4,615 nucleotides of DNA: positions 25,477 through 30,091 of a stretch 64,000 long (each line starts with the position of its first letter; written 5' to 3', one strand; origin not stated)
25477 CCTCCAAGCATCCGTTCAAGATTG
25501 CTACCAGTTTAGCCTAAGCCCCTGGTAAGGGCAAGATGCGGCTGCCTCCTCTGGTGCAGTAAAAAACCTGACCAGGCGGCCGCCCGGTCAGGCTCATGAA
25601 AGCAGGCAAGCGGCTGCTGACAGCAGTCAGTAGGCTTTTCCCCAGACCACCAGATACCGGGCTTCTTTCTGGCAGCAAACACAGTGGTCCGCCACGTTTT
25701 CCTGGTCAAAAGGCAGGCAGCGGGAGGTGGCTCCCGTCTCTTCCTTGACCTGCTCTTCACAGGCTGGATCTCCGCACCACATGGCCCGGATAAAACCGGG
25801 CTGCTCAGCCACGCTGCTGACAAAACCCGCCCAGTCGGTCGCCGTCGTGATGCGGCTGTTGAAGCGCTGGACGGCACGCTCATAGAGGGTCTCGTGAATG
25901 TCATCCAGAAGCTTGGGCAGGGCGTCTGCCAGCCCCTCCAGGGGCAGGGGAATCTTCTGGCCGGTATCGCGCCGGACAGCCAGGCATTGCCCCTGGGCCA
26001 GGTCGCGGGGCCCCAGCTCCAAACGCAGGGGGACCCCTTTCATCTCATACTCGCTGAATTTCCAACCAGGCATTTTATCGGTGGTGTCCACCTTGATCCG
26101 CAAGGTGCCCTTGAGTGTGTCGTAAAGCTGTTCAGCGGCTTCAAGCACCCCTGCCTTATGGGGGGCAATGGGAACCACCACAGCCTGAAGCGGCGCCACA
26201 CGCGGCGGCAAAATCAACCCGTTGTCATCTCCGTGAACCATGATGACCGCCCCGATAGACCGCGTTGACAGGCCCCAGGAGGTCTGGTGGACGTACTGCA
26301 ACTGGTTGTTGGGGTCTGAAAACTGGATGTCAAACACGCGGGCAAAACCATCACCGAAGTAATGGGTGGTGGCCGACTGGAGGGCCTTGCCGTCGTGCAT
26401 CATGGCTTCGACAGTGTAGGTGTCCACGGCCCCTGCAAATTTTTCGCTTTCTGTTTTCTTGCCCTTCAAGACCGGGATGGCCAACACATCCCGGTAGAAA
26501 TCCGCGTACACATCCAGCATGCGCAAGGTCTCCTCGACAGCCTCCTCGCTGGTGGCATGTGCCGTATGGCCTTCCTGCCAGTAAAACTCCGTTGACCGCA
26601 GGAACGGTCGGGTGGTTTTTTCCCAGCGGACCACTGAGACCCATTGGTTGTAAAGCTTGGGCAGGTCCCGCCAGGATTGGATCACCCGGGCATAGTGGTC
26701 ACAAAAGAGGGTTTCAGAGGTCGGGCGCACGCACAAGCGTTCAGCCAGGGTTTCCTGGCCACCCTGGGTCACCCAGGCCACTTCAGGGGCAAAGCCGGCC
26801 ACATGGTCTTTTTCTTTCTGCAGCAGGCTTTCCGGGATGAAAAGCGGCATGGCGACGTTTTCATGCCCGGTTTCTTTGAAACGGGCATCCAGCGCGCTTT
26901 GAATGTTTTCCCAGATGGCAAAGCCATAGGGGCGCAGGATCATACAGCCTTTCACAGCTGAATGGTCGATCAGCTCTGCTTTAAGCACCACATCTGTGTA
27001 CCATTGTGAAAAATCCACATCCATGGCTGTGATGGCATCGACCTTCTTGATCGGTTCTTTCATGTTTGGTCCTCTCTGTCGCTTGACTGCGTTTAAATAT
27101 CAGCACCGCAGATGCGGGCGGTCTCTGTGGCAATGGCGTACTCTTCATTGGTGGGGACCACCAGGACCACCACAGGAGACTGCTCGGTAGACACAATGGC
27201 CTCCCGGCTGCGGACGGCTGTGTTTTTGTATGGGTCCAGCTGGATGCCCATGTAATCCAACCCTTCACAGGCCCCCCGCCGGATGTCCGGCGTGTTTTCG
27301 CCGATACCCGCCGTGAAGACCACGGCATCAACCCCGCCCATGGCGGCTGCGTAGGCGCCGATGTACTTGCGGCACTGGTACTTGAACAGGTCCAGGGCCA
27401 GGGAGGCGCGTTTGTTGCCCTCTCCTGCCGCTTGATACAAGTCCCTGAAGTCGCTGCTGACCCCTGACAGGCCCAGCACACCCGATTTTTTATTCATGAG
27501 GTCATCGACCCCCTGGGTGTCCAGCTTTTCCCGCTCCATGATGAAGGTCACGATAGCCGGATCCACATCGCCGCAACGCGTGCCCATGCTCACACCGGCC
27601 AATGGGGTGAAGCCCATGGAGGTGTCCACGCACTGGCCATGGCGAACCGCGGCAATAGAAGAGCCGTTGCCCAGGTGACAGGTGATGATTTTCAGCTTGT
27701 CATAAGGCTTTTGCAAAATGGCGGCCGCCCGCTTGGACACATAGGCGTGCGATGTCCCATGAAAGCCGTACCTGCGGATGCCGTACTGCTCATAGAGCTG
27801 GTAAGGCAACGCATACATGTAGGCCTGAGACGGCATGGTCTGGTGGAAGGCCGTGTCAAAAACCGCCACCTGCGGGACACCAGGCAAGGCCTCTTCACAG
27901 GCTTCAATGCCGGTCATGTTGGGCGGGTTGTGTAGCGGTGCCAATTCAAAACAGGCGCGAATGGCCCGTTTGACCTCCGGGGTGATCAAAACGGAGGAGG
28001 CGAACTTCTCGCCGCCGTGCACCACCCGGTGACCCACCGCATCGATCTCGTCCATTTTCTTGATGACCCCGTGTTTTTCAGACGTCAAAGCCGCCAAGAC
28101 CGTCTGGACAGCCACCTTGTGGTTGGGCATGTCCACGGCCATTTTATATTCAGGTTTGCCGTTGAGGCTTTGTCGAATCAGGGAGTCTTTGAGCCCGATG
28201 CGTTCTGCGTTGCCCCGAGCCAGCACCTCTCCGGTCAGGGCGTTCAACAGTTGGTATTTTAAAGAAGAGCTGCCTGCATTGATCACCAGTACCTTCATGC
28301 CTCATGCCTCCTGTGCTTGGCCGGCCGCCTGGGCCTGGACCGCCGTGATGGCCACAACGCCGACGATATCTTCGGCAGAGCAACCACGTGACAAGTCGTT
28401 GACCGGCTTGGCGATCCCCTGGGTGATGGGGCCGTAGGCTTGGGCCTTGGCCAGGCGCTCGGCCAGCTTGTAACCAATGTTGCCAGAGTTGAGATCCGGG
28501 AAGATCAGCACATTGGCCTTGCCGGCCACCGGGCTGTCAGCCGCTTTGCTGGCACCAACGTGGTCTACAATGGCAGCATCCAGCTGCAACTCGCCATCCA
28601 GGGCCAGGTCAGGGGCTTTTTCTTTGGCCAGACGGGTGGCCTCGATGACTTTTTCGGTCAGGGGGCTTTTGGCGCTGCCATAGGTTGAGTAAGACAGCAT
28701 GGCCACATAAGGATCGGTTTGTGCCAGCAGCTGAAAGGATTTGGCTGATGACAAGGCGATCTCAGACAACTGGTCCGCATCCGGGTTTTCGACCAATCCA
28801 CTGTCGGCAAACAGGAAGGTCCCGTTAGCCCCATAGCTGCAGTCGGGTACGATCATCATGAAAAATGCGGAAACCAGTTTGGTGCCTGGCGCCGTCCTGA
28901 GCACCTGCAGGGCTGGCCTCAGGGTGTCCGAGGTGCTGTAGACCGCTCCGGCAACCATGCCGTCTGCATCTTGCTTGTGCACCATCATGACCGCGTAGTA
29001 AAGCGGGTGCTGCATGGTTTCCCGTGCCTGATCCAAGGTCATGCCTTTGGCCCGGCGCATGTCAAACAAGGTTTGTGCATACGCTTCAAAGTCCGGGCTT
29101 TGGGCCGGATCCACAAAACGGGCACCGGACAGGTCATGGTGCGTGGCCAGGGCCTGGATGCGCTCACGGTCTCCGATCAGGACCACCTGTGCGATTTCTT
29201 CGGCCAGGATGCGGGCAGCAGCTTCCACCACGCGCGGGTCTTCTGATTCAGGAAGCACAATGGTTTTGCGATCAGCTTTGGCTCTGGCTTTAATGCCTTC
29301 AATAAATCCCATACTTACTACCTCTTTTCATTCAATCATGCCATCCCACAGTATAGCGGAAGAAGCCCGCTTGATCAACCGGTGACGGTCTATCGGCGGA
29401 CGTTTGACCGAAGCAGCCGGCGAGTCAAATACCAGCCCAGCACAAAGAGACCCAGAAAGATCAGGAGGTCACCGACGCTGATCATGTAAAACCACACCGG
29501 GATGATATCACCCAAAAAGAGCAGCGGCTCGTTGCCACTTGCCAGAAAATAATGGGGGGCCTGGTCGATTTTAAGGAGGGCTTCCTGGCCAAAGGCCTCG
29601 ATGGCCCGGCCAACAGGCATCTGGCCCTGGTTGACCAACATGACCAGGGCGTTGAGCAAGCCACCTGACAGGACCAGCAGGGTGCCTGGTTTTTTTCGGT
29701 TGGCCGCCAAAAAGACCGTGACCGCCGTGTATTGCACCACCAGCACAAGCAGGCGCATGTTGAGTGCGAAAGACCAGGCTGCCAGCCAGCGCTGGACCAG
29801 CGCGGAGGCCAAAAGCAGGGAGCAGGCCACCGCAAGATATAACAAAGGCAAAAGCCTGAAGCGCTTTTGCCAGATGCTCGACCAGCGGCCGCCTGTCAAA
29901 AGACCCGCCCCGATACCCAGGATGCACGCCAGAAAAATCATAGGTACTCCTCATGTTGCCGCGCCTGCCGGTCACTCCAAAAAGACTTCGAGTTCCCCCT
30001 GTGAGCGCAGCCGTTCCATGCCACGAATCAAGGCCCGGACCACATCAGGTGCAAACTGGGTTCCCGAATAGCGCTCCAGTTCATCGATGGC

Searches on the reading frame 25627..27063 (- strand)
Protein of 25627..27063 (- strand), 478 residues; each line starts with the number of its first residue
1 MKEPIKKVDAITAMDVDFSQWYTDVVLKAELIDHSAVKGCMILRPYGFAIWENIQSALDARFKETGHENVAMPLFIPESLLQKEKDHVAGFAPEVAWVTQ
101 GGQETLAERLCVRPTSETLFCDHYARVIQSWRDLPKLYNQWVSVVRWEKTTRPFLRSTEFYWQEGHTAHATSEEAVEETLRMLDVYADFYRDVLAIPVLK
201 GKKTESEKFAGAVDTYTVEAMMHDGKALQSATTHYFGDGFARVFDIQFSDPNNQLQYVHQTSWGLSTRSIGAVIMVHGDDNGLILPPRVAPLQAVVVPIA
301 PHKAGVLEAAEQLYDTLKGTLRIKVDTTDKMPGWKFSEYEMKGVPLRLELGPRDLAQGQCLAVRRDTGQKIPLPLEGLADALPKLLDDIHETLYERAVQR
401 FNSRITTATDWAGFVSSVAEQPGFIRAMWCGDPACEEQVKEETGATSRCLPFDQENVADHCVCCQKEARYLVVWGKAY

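Call 8: search_protein_families(library=pfam, proteins=[window:25627-27063:-])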
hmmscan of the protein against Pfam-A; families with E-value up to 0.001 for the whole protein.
window:25627-27063:- (478 aa): 3 families
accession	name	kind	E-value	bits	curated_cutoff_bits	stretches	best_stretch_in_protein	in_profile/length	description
PF09180.16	ProRS-C_1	-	1e-23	83.7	31.5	1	411-478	1-71/71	Prolyl-tRNA synthetase, C-terminal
PF00587.30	tRNA-synt_2b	-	3.7e-19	69.9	29.3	1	107-274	8-176/179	tRNA synthetase class II core domain (G, H, P, S and T)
PF03129.25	HGTP_anticodon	-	1.5e-15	57.6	21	1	293-384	1-93/94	Anticodon binding domain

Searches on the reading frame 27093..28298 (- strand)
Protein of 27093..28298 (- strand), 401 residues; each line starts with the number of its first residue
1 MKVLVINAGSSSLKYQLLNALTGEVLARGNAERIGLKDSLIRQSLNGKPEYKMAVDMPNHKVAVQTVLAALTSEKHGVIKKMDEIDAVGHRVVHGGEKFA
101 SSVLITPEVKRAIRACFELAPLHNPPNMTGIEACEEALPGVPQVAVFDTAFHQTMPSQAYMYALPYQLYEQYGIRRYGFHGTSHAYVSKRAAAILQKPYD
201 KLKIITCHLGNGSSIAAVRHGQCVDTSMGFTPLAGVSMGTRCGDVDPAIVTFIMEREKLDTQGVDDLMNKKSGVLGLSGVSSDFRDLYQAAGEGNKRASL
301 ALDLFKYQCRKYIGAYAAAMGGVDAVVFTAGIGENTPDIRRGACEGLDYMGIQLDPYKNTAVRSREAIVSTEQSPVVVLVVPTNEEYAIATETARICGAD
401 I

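Call 8: search_protein_families(library=pfam, proteins=[window:27093-28298:-])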
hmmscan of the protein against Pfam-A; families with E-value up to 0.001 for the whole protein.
window:27093-28298:- (401 aa): 1 family
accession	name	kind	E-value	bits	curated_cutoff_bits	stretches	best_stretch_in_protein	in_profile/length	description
PF00871.23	Acetate_kinase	-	4.8e-160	533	22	1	2-390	1-391/392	Acetokinase family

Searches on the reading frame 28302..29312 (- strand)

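Call 8: search_protein_families(library=pfam, proteins=[window:28302-29312:-])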
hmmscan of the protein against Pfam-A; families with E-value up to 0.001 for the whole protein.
window:28302-29312:- (336 aa): 1 family
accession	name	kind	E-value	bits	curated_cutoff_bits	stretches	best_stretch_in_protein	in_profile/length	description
PF01515.24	PTA_PTB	-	9.7e-126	419.9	24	1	3-324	2-319/319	Phosphate acetyl/butaryl transferase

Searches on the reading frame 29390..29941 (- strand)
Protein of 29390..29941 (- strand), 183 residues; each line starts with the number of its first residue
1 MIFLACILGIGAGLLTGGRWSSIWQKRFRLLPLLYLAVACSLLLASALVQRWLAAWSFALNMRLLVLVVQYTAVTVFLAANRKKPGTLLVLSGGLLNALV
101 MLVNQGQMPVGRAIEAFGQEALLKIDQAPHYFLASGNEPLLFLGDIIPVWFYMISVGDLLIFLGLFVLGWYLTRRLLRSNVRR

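Call 8: search_protein_families(library=pfam, proteins=[window:29390-29941:-])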
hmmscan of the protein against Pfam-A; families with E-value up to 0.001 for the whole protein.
window:29390-29941:- (183 aa): 1 family
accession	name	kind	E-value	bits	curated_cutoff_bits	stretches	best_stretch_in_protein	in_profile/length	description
PF17248.7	DUF5317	-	1.3e-22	80.8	25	1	28-168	4-149/151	Family of unknown function (DUF5317)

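Call 31: search_protein_families(library=ncbifam, proteins=[window:29390-29941:-], max_evalue=1)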
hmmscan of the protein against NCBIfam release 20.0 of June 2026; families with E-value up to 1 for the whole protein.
window:29390-29941:- (183 aa): 0 families

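Call 57: search_protein_families(library=padloc, proteins=[window:29390-29941:-], max_evalue=0.1)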
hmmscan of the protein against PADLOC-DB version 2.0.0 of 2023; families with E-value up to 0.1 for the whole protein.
window:29390-29941:- (183 aa): 0 families
